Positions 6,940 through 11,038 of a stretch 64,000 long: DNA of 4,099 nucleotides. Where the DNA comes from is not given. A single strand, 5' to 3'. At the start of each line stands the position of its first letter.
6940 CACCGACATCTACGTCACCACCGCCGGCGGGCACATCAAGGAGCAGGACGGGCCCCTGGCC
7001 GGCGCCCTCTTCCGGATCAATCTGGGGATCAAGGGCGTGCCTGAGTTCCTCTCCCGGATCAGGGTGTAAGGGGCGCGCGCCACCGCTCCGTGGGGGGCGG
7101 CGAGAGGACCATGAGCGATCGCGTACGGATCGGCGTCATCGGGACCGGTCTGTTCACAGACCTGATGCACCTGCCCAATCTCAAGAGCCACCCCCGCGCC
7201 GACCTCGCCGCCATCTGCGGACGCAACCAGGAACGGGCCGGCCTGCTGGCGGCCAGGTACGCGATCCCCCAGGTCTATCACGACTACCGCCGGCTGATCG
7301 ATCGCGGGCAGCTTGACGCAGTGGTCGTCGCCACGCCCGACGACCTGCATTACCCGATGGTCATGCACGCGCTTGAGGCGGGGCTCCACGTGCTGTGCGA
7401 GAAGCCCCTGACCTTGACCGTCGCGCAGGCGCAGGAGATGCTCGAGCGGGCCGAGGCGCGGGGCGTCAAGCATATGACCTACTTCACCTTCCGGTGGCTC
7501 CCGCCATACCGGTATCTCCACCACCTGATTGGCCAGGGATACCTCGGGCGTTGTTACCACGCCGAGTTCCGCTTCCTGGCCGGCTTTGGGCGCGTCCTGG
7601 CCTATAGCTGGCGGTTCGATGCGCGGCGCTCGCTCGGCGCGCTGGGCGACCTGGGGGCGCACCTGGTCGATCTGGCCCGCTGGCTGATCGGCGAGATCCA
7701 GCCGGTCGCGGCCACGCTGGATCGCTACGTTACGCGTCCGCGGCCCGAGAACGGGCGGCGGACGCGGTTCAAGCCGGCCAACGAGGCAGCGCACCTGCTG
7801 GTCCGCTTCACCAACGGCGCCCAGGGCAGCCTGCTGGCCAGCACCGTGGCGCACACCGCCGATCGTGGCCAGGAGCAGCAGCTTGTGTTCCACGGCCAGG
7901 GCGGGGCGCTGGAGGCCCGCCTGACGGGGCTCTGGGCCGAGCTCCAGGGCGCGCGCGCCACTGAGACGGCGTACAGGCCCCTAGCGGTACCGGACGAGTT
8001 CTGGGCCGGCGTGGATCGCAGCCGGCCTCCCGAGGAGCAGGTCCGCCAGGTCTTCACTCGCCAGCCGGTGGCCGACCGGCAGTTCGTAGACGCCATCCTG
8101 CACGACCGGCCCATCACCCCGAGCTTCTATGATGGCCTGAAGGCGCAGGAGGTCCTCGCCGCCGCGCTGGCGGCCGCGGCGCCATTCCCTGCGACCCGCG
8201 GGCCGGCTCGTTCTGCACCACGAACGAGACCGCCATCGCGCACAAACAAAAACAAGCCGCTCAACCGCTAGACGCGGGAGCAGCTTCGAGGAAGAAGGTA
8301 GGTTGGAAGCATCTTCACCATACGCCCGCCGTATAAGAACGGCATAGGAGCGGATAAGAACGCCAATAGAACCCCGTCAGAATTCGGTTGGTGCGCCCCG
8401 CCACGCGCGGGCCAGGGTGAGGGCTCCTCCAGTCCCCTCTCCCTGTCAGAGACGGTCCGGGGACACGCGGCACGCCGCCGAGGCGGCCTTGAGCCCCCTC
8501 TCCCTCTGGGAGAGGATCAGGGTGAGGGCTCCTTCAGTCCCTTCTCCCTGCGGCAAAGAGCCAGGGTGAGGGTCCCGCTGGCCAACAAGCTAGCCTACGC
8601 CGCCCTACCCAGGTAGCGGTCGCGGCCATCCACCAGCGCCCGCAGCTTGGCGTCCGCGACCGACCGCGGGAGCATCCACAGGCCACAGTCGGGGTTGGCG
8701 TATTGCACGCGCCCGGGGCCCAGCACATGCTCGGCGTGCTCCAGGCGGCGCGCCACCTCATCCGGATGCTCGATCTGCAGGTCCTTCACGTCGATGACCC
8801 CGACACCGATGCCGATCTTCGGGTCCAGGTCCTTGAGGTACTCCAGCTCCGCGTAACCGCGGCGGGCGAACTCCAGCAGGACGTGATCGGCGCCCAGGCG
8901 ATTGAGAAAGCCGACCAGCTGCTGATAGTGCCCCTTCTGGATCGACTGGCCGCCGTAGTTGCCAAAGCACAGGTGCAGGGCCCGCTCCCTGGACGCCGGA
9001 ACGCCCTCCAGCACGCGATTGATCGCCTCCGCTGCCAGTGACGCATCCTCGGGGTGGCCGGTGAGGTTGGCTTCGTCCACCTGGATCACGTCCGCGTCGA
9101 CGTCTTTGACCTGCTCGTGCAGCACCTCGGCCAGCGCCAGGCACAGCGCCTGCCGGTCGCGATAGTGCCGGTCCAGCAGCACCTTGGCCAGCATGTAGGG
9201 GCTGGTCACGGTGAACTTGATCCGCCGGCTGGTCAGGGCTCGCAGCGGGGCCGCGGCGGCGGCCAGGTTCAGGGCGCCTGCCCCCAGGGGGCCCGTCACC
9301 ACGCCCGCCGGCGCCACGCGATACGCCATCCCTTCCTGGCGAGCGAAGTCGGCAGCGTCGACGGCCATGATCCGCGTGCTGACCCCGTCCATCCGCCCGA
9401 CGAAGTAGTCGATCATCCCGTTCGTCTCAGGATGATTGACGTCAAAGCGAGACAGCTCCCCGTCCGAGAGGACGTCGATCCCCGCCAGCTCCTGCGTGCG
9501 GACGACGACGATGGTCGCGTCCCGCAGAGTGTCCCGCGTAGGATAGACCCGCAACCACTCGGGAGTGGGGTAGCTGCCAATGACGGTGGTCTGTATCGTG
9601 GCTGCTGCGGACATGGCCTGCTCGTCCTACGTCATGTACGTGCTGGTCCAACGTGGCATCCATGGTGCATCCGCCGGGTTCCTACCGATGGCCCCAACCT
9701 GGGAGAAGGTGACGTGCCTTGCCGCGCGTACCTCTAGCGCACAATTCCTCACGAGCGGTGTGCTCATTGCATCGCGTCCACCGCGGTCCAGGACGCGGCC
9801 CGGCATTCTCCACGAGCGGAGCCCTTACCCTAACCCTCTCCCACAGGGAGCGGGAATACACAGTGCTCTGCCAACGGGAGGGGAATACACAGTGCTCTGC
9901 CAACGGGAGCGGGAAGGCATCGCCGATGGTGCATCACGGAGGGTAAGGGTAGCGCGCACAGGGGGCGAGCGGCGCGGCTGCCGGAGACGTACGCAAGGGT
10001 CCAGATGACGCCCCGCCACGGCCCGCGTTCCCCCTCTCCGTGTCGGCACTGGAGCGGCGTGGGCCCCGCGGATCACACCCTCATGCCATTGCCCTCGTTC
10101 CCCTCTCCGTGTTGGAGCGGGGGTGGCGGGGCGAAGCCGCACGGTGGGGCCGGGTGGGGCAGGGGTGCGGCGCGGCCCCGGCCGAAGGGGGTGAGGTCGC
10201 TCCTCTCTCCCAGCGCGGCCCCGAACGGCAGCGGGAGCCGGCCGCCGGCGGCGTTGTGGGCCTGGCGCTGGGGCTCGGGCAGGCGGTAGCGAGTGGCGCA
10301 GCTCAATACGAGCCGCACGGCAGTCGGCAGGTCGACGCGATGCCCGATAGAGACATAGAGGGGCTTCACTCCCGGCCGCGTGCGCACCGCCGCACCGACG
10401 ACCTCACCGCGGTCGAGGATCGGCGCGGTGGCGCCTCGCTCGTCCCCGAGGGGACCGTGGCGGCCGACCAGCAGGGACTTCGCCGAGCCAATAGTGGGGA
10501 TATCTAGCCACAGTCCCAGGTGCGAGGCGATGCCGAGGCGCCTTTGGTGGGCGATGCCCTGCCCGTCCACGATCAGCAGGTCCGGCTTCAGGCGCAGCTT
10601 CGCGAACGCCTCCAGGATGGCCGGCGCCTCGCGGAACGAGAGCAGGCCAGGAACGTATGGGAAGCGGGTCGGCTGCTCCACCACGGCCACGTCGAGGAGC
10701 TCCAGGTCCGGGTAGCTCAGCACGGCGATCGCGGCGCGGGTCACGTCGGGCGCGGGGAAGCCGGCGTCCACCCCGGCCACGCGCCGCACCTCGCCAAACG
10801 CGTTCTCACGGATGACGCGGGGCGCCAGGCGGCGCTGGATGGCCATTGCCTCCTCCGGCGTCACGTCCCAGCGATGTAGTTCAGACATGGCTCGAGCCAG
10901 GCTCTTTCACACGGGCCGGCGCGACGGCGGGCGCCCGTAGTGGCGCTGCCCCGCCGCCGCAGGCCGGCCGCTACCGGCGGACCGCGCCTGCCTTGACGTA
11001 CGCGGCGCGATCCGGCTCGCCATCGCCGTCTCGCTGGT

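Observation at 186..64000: Seven family-1 ABC substrate-binding protein genes and not a single ABC permease or ATPase gene in 64 kb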

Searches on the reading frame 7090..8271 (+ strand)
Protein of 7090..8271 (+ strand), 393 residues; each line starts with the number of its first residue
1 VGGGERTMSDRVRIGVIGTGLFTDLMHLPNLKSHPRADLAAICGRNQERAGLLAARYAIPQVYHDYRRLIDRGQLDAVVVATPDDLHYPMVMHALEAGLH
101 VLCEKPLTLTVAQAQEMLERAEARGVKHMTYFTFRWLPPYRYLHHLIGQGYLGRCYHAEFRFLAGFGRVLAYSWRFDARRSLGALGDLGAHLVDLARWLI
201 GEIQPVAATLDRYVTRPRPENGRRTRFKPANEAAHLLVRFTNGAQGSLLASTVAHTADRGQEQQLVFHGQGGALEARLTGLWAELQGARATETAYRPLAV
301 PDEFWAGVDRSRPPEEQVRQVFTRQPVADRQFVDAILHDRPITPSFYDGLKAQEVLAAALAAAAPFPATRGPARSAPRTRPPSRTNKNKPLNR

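Call 6: search_protein_families(library=pfam, proteins=[window:7090-8271:+], max_evalue=0.01)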
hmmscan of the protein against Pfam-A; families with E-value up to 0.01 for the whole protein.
window:7090-8271:+ (393 aa): 4 families
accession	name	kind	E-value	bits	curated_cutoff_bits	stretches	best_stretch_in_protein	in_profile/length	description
PF01408.29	GFO_IDH_MocA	-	1.9e-31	109.7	24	1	12-130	1-118/120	Oxidoreductase family, NAD-binding Rossmann fold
PF22725.1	GFO_IDH_MocA_C3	-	1.9e-22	80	27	1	140-275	1-124/124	GFO/IDH/MocA C-terminal domain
PF02894.22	GFO_IDH_MocA_C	-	6.7e-18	65.7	22.9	1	146-363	3-210/218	Oxidoreductase family, C-terminal alpha/beta domain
PF03447.22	NAD_binding_3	-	0.0012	20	24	1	15-127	3-112/116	Homoserine dehydrogenase, NAD binding domain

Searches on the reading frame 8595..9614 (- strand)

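Call 6: search_protein_families(library=pfam, proteins=[window:8595-9614:-], max_evalue=0.01)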
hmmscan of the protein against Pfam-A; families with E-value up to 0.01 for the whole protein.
window:8595-9614:- (339 aa): 1 family
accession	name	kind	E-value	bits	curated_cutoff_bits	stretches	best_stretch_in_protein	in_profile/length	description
PF01717.24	Meth_synt_2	-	6.3e-24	85.3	21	1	9-329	3-320/324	Cobalamin-independent synthase, Catalytic domain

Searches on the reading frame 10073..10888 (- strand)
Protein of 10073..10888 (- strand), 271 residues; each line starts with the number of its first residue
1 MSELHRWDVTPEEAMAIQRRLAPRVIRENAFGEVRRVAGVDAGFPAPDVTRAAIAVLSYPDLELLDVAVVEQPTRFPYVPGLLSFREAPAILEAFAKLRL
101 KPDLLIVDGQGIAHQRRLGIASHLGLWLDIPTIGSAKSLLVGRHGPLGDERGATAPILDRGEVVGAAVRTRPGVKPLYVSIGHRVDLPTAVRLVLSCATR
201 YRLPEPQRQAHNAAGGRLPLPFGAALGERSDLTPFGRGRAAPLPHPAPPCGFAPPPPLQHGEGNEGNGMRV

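Call 6: search_protein_families(library=pfam, proteins=[window:10073-10888:-], max_evalue=0.01)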
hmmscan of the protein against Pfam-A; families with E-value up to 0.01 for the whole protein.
window:10073-10888:- (271 aa): 1 family
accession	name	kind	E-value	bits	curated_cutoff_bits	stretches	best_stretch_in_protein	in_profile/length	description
PF04493.20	Endonuclease_5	-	5.3e-72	242.1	23.4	1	20-211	2-197/198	Endonuclease V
